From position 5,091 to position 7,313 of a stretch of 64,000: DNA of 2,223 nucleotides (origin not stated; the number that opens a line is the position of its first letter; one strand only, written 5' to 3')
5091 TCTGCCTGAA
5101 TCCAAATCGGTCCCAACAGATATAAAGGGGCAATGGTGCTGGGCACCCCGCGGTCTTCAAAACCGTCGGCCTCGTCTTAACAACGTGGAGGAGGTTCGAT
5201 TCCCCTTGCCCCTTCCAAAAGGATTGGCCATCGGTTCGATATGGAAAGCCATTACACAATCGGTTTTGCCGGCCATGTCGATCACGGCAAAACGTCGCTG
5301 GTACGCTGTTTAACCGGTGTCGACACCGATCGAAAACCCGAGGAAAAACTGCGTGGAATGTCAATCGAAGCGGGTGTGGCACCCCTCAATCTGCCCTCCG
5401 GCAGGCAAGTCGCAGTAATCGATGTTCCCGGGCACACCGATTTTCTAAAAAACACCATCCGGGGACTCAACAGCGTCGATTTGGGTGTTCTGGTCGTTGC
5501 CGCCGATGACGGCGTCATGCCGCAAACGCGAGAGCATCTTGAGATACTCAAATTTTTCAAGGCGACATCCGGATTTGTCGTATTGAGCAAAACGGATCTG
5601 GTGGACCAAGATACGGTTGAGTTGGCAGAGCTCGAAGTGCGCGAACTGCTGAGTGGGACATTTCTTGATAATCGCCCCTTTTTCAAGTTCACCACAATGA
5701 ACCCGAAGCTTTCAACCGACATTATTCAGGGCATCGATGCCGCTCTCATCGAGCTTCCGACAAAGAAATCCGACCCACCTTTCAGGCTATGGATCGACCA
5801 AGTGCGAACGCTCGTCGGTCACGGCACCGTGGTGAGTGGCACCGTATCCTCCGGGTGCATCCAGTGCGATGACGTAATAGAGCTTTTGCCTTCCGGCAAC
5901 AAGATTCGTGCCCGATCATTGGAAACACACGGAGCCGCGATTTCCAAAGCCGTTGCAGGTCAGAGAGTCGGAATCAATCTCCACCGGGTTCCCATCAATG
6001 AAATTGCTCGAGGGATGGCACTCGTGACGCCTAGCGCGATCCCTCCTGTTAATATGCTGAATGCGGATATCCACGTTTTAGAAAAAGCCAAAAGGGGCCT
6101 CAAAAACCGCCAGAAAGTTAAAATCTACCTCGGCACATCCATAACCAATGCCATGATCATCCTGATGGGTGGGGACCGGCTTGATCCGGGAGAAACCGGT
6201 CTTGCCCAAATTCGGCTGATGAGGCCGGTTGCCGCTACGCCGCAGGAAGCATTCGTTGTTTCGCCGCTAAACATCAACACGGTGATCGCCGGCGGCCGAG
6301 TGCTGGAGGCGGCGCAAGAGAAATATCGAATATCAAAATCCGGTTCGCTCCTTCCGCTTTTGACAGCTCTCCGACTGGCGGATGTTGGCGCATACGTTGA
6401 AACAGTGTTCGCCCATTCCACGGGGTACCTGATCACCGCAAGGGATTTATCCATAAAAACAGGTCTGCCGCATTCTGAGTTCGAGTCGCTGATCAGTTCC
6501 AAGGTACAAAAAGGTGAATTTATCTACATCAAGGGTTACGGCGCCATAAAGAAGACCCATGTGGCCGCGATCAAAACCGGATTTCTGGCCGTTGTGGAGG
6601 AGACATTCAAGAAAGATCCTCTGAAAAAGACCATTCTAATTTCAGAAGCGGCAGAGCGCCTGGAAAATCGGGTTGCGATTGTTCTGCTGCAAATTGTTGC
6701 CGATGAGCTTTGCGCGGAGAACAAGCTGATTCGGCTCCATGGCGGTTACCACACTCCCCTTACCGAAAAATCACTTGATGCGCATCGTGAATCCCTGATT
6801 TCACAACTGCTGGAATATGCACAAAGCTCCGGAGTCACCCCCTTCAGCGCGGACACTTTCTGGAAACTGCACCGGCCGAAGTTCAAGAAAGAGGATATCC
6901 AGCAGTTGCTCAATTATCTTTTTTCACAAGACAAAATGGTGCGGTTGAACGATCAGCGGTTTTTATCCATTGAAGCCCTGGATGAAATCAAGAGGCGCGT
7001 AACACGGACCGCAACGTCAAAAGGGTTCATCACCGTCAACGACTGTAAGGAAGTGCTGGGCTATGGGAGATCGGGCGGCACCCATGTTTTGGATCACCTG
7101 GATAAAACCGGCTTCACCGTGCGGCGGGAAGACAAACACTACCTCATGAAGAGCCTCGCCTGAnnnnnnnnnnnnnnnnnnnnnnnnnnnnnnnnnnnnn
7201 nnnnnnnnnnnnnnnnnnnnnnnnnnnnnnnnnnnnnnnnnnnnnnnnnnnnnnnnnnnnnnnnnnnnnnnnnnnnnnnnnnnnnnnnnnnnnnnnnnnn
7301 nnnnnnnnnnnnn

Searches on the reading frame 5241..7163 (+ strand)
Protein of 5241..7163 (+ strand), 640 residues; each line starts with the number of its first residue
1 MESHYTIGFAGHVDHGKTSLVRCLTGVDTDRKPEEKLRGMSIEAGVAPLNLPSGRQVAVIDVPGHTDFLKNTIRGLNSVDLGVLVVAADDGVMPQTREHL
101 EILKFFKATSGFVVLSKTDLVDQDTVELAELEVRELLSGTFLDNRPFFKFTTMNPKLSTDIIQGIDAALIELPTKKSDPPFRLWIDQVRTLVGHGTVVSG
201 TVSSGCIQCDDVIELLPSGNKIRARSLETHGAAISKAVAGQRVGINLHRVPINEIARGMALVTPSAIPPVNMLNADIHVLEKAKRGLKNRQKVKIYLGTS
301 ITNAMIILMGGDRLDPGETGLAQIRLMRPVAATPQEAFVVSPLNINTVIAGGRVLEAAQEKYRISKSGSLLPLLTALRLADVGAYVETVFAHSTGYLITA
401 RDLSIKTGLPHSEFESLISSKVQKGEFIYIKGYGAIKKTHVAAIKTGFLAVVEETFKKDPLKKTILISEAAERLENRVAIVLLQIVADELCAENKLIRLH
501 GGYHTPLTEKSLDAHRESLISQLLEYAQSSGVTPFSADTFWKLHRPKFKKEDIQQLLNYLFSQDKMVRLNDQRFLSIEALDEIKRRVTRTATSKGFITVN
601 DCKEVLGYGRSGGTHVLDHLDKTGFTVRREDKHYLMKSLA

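Call 34: search_protein_families(library=pfam, proteins=[window:5241-7163:+], max_evalue=0.00001)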
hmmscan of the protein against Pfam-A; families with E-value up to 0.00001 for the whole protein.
window:5241-7163:+ (640 aa): 4 families
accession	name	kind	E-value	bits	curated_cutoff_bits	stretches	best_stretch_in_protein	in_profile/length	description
PF00009.33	GTP_EFTU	-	1.8e-31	109.6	26.5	1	3-145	2-159/188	Elongation factor Tu GTP binding domain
PF03144.31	GTP_EFTU_D2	-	9.4e-10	39.2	30.3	1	195-261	1-72/73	Elongation factor Tu domain 2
PF25461.1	Beta-barrel_SelB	-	6.1e-09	36.5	27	1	277-359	4-78/80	Selenocysteine-specific elongation factor, beta-barrel domain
PF09107.17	SelB-wing_3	-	4.5e-08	32.9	23.2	1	593-635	5-47/47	Elongation factor SelB, winged helix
